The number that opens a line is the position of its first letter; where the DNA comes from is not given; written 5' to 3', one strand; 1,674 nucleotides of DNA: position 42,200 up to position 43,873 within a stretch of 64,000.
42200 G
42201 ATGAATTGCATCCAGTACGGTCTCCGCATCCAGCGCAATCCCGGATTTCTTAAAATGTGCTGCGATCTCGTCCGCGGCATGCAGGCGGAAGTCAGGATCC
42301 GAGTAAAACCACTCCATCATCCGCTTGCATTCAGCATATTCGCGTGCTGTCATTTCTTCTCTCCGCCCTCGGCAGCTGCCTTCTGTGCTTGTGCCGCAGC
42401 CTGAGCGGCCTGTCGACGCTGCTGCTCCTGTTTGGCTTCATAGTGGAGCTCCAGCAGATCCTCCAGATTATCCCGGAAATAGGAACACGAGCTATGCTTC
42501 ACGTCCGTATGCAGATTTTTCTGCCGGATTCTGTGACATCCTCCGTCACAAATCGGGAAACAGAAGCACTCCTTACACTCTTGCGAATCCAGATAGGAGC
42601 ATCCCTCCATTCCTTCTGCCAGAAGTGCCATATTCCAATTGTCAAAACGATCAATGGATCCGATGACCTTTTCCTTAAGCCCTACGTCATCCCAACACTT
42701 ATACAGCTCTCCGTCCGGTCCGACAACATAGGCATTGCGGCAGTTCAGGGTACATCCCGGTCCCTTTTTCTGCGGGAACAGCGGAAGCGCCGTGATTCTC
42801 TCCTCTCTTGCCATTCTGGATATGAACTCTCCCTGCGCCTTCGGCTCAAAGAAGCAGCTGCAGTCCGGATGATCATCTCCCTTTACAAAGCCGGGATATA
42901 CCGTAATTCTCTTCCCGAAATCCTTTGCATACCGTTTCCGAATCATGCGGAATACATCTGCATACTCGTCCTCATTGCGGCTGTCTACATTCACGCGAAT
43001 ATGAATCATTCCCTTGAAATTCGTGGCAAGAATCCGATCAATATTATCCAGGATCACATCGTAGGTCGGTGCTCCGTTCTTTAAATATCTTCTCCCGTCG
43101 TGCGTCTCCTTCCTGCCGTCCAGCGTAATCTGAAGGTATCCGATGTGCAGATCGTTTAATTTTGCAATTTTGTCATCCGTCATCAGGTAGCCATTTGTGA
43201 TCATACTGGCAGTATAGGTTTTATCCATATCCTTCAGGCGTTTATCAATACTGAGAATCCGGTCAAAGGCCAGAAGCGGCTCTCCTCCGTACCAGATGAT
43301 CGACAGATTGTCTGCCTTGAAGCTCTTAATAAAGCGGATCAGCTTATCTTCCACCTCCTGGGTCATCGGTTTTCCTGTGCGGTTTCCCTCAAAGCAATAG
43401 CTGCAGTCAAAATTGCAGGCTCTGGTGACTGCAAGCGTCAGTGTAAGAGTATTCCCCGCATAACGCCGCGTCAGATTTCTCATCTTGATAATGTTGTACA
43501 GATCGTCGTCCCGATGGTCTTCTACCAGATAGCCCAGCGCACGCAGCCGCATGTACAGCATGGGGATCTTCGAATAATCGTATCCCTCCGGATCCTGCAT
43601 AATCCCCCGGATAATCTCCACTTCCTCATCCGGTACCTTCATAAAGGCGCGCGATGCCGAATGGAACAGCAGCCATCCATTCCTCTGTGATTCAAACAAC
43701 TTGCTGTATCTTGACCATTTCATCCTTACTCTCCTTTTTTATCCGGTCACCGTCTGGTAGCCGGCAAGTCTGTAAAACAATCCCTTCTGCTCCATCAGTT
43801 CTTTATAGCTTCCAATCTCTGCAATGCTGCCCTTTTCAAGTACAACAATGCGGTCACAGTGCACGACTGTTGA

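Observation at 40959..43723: Two different radical SAM enzymes translationally coupled (ATGA): a SPASM maturase and a non-SPASM, possibly PoyD-like epimerase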

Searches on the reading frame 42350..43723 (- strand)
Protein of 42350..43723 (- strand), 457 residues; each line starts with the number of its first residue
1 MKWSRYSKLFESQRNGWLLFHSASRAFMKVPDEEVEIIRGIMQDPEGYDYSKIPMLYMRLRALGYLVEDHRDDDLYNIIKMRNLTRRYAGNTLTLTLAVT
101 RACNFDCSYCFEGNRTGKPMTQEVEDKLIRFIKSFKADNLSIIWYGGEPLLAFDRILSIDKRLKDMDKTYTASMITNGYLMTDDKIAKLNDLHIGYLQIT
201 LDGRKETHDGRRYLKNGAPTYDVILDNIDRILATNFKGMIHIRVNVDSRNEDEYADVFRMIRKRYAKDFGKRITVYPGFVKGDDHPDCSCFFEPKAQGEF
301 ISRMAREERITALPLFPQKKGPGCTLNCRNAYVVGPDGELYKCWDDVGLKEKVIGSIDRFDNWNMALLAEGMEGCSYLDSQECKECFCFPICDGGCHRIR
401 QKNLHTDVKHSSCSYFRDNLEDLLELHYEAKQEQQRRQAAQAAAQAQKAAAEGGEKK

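Call 3: search_protein_families(library=pfam, proteins=[window:42350-43723:-], max_evalue=0.01)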
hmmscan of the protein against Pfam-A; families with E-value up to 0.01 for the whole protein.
window:42350-43723:- (457 aa): 2 families
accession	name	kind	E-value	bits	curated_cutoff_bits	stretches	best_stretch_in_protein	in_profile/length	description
PF04055.27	Radical_SAM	-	8.9e-19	68.7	29.5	1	99-260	3-165/166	Radical SAM superfamily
PF13353.11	Fer4_12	-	5.1e-09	37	22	1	101-208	13-120/137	4Fe-4S single cluster domain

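Call 4: search_protein_families(library=ncbifam, proteins=[window:42350-43723:-], max_evalue=0.01)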
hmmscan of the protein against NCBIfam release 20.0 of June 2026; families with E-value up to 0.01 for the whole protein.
window:42350-43723:- (457 aa): 77 families (the best 25 are shown)
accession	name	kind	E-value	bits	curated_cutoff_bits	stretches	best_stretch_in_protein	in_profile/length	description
TIGR04334.1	rSAM_Clo7bot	equivalog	6.4e-64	216.2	600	1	2-434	1-439/440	radical SAM/SPASM domain Clo7bot peptide maturase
NF038107.1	rSAM_NF038107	equivalog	2.5e-63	214.4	600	1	1-435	1-438/444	Cys-every-fifth radical SAM/SPASM peptide maturase CefB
TIGR04463.1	rSAM_vs_C_rich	equivalog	1.9e-54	185.1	525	1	15-406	10-406/438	TIGR04463 family radical SAM/SPASM RiPP maturase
NF052473.1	rSAM_FlmE_OhkG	exception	2e-42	145.5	500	2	1-259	1-274/481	FlmE/OhkG family radical SAM/SPASM peptide maturase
TIGR04280.1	geopep_mat_rSAM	hypoth_equivalog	5.8e-42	144.1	400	1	1-422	1-419/428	geopeptide radical SAM maturase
NF047865.1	rSAM_PapB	equivalog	5.8e-35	121.1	340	2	94-252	4-167/330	PapB family radical SAM/SPASM ranthipeptide maturase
TIGR04068.1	rSAM_ocin_clost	equivalog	1.3e-31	110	500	1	8-257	3-258/462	Cys-rich peptide radical SAM maturase CcpM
TIGR03974.1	rSAM_six_Cys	equivalog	2.7e-30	105.7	425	2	74-262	79-275/451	thioether cross-link-forming SCIFF peptide maturase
NF040492.1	not_ScfB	exception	5.7e-27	94.7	855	2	48-265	53-277/450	ScfB-related radical SAM/SPASM orphan maturase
TIGR04064.1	rSAM_nif11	equivalog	5.3e-26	91.3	518.7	2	88-234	73-227/459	nif11-like peptide radical SAM maturase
TIGR03942.1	sulfatase_rSAM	equivalog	2.1e-24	86.3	349.45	2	99-263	7-178/363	anaerobic sulfatase maturase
TIGR03906.1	quino_hemo_SAM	equivalog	4.1e-23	81.7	453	1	93-252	94-262/467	quinohemoprotein amine dehydrogenase maturation protein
NF041298.1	rSAM_mat_DynA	equivalog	6e-22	78.1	450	2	99-263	7-176/356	dynobactin maturation radical SAM/SPASM protein DynA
TIGR04136.1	rSAM_FibroRumin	equivalog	1.2e-19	70.5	400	1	98-405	96-426/458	FibroRumin system radical SAM peptide maturase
TIGR04083.1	rSAM_pep_methan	hypoth_equivalog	1.5e-19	70.1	300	2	99-212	6-121/376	TIGR04083 family peptide-modifying radical SAM enzyme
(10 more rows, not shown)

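Call 26: search_solved_structures(query=window:42350-43723:-, max_evalue=0.001, show_alignments=2)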
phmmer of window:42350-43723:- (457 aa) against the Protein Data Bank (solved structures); distinct sequences matched with E-value up to 0.001: 9.
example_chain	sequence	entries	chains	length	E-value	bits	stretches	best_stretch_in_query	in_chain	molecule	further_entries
5wgg_A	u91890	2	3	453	1.2e-19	73.8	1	94-409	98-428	Radical SAM domain protein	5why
4k36_A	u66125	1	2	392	4.9e-10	42.1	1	99-222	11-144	Anaerobic sulfatase-maturating enzyme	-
4k37_A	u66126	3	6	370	5e-10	42.1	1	99-222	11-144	Anaerobic sulfatase-maturating enzyme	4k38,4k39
6efn_A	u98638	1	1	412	3e-09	39.5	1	93-263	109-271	Sporulation killing factor maturation protein SkfB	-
8vpo_A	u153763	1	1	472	7.1e-06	28.4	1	4-231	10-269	Radical SAM core domain-containing protein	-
7tol_A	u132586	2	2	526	5.2e-05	25.5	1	88-260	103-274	glycerol dibiphytanyl glycerol tetraether - macrocyclic archaeol synthase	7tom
2fb2_A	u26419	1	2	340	0.00024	23.3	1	94-253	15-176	Molybdenum cofactor biosynthesis protein A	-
1tv7_A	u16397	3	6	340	0.00034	22.9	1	94-253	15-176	Molybdenum cofactor biosynthesis protein A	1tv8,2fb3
9gm3_A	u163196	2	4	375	0.00053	22.2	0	98-231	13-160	ChlB radical SAM domain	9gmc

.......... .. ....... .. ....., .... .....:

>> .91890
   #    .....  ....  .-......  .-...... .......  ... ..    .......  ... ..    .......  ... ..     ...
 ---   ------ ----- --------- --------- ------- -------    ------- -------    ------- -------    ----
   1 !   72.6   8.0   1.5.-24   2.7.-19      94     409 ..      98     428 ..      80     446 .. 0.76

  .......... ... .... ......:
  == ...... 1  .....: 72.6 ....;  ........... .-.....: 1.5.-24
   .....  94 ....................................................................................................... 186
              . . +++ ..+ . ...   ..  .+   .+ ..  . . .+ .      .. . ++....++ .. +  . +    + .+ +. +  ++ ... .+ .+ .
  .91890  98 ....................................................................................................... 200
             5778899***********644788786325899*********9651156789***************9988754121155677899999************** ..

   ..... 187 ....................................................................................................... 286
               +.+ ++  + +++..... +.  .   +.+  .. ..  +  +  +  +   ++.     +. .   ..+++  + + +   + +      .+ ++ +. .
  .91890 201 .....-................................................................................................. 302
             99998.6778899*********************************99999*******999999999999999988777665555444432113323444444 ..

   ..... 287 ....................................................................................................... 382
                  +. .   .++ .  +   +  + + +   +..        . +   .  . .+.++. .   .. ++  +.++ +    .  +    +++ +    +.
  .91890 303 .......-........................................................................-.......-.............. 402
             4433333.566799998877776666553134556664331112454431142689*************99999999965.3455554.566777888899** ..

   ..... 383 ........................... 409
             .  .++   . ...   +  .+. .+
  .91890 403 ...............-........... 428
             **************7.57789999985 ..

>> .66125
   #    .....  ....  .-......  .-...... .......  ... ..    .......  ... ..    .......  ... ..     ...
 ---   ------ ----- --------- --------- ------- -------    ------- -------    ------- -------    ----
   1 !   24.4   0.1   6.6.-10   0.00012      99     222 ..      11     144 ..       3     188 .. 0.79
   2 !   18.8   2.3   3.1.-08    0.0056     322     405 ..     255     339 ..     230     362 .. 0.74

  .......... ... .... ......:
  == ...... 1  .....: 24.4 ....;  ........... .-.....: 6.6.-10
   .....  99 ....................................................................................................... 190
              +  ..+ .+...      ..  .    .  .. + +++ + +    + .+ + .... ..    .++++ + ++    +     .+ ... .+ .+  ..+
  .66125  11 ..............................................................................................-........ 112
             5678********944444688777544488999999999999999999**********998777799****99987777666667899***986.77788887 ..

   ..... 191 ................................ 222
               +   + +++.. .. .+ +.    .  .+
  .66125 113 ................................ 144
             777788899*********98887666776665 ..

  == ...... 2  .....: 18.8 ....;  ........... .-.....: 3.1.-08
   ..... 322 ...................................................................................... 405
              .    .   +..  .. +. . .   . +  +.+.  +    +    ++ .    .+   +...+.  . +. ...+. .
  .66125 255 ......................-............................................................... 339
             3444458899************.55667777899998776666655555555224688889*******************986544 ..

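Call 39: find_homologous_proteins(query=window:42350-43723:-, max_evalue=1e-20)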
Query window:42350-43723:- (457 aa): 609 proteins with E <= 1e-20 among 8000 candidates; the best 120 are listed.
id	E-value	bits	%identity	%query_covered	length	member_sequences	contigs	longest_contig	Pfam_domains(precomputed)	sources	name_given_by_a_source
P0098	0.0e+0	1064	98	100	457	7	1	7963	PF04055.28,PF13353.12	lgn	-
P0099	1.3e-262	890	81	99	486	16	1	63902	PF04055.28,PF13353.12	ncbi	-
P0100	6.1e-254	861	80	97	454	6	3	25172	PF04055.28,PF13353.12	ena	-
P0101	6.2e-247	838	76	96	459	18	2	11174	PF04055.28,PF13353.12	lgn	-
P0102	2.4e-244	829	75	99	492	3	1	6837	PF04055.28,PF13353.12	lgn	-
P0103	7.8e-242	821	74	99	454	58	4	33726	PF04055.28,PF13353.12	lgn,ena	-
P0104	1.3e-238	811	73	100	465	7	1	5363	PF04055.28,PF13353.12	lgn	-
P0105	2.4e-238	810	76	92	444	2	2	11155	PF04055.28,PF13353.12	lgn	-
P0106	1.3e-224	764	70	97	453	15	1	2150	PF04055.28,PF13353.12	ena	-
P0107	3.4e-217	740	69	96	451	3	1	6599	PF04055.28,PF13353.12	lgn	-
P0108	5.1e-216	736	68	94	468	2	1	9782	PF04055.28,PF13353.12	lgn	-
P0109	5.8e-216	736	68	98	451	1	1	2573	PF04055.28,PF13353.12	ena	-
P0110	5.4e-215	733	70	94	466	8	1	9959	PF04055.28,PF13353.12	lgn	-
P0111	6.2e-215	732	68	96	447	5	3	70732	PF04055.28,PF13353.12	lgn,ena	-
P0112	1.5e-213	728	66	98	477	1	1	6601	PF04055.28,PF13353.12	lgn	-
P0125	1.9e-208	711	65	99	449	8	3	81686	PF04055.28,PF13353.12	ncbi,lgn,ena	-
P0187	1.1e-172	593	56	96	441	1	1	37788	PF04055.28,PF13353.12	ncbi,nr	ncbi:MAG: radical SAM protein [Treponema sp.]|nr:radical SAM protein [Treponema sp.]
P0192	2.3e-167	576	55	95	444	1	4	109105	PF04055.28,PF13353.12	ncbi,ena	-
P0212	8.5e-158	544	53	94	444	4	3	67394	PF04055.28,PF13353.12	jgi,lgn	jgi:uncharacterized protein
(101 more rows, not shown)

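Call 41: find_encoding_contigs(protein=P0125, flank=8000, max_places=1)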
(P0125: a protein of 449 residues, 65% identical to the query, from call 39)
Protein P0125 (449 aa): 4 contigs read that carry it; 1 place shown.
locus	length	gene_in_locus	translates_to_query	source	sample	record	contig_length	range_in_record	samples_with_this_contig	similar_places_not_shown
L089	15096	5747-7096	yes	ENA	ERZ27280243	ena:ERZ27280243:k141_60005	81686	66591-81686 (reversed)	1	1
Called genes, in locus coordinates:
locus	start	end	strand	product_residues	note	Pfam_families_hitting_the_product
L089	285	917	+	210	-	-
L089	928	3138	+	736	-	PF03412:Peptidase_C39, PF00664:ABC_membrane, PF00005:ABC_tran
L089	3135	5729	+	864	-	PF00664:ABC_membrane, PF00005:ABC_tran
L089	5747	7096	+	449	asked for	PF04055:Radical_SAM, PF13353:Fer4_12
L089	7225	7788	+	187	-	-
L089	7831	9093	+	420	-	-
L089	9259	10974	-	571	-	-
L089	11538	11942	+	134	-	PF02493:MORN (faint)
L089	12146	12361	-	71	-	-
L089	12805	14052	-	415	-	PF18050:Cyclophil_like2, PF00248:Aldo_ket_red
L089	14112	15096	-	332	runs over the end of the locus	PF05448:AXE1 (faint), PF12740:PETase (weak), PF01738:DLH (faint), PF02129:Peptidase_S15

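Call 42: find_encoding_contigs(protein=P0187, flank=8000, max_places=1)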
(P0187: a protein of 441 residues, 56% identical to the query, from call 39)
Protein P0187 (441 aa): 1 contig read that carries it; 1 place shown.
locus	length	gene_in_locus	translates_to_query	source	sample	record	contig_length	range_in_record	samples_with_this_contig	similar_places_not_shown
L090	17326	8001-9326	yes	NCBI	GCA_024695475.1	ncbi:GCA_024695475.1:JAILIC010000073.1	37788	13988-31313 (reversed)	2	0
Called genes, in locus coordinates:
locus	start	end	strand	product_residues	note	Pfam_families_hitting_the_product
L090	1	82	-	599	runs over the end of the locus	PF02878:PGM_PMM_I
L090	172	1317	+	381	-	PF02540:NAD_synthase (weak), PF03054:tRNA_Me_trans, PF20259:tRNA_Me_trans_M, PF20258:tRNA_Me_trans_C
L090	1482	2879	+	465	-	PF00209:SNF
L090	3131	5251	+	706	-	PF14827:dCache_3, PF17201:Cache_3-Cache_2 (weak), PF17202:sCache_3_3, PF00015:MCPsignal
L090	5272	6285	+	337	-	PF03480:DctP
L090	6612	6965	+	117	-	-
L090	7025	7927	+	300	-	PF00583:Acetyltransf_1 (faint)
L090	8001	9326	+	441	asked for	PF04055:Radical_SAM, PF13353:Fer4_12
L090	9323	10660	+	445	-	-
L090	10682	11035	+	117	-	-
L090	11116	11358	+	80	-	PF00550:PP-binding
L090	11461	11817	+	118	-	PF07862:Nif11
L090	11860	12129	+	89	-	-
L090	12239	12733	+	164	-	PF04542:Sigma70_r2, PF04545:Sigma70_r4, PF08281:Sigma70_r4_2 (weak)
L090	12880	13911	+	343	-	PF05656:DUF805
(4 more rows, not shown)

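Call 43: find_encoding_contigs(protein=P0192, flank=8000, max_places=1)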
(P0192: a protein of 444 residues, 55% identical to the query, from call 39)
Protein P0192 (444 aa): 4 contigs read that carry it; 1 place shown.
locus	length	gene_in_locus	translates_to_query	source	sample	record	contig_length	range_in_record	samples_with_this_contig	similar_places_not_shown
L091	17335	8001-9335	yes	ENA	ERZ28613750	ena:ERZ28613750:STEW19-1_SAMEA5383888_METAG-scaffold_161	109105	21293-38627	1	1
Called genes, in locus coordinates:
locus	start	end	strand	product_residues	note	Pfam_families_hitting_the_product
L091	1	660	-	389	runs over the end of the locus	PF00291:PALP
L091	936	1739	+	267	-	-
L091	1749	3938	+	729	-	PF03412:Peptidase_C39, PF13529:Peptidase_C39_2 (weak), PF00664:ABC_membrane, PF00005:ABC_tran, PF02463:SMC_N (faint)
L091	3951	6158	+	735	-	PF00664:ABC_membrane, PF00005:ABC_tran, PF02463:SMC_N (faint)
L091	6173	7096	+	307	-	-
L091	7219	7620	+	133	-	-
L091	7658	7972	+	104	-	-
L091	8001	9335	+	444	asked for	PF04055:Radical_SAM, PF13353:Fer4_12 (weak)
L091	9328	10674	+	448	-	-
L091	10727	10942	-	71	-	-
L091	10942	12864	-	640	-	PF00664:ABC_membrane, PF00005:ABC_tran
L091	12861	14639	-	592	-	PF00664:ABC_membrane, PF00005:ABC_tran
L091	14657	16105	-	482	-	-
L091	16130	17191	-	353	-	PF05257:CHAP, PF01471:PG_binding_1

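Call 44: find_encoding_contigs(protein=P0212, flank=8000, max_places=1)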
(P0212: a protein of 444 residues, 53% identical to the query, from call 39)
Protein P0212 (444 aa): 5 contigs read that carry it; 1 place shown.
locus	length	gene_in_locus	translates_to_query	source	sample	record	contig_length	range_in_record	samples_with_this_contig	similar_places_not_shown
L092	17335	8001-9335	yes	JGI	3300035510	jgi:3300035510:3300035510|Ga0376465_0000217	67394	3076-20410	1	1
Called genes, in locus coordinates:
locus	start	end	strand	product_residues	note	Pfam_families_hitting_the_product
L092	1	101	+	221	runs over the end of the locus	PF02517:Rce1-like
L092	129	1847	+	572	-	PF25919:BSH_CusB (faint), PF00364:Biotin_lipoyl (faint), PF25917:BSH_RND (weak), PF25973:BSH_CzcB, PF07926:TPR_MLP1_2 (faint)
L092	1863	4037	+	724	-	PF03412:Peptidase_C39, PF00664:ABC_membrane, PF00005:ABC_tran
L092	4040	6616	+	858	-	PF00664:ABC_membrane, PF00005:ABC_tran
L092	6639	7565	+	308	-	-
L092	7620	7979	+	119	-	-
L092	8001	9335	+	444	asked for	PF13353:Fer4_12, PF04055:Radical_SAM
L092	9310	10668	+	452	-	-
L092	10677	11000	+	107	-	-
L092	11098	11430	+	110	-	-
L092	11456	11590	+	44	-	-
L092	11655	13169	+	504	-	PF07228:SpoIIE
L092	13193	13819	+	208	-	-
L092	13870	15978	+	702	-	PF03412:Peptidase_C39, PF00664:ABC_membrane, PF00005:ABC_tran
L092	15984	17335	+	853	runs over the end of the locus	PF00664:ABC_membrane, PF00005:ABC_tran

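Call 75: search_protein_families(library=pfam, proteins=[window:42350-43723:-], max_evalue=10)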
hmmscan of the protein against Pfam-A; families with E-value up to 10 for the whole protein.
window:42350-43723:- (457 aa): 2 families
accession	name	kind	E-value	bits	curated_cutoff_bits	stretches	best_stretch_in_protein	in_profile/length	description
PF04055.27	Radical_SAM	-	8.9e-19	68.7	29.5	1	99-260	3-165/166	Radical SAM superfamily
PF13353.11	Fer4_12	-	5.1e-09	37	22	1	101-208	13-120/137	4Fe-4S single cluster domain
